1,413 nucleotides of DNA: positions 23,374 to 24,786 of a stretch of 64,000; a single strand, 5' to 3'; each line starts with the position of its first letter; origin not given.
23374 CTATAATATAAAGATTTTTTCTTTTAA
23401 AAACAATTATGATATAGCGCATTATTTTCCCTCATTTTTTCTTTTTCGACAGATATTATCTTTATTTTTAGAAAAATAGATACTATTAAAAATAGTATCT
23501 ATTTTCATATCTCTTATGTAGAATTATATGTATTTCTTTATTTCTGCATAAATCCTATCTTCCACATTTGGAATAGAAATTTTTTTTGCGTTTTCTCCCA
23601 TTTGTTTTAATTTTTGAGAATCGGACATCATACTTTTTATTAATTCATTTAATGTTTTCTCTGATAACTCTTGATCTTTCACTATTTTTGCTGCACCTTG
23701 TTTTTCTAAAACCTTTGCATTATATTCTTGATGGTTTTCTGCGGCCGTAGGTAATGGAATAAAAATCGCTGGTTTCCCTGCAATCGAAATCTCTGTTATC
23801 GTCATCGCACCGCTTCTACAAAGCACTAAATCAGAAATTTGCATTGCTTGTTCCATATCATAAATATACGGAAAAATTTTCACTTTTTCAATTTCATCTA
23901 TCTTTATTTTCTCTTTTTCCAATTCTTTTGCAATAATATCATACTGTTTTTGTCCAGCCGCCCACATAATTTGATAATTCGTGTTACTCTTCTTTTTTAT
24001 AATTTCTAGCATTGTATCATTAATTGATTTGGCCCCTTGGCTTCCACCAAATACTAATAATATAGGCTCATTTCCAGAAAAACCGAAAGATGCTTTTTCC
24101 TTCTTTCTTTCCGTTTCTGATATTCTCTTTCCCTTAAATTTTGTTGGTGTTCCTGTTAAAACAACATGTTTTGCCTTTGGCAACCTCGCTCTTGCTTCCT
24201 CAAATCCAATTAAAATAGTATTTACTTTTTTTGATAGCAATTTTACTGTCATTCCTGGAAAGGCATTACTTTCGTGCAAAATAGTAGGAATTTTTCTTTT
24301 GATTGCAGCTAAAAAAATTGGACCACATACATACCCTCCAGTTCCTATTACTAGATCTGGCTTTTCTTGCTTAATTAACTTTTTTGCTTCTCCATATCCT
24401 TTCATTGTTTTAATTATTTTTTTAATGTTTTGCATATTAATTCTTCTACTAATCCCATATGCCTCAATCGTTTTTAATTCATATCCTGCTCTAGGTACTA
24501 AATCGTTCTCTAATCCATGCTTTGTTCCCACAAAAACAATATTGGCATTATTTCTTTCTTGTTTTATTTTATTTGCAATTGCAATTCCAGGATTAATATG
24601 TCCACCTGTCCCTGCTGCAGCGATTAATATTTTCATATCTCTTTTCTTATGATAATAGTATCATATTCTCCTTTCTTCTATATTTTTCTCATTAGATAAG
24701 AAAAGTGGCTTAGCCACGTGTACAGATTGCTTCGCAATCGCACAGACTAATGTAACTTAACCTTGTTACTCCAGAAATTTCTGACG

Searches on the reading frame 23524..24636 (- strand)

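Call 75: search_protein_families(library=pfam, proteins=[window:23524-24636:-], max_evalue=0.00001)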
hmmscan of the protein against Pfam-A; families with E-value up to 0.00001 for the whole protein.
window:23524-24636:- (370 aa): 3 families
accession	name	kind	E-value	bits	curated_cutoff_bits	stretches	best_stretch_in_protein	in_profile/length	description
PF04101.22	Glyco_tran_28_C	-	1.1e-42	146.3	22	1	193-360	2-164/166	Glycosyltransferase family 28 C-terminal domain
PF03033.26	Glyco_transf_28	-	5.7e-36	124.1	26.2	1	3-142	1-138/139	Glycosyltransferase family 28 N-terminal domain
PF00534.26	Glycos_transf_1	-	8.6e-07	29.1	26.4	1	177-352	2-171/172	Glycosyl transferases group 1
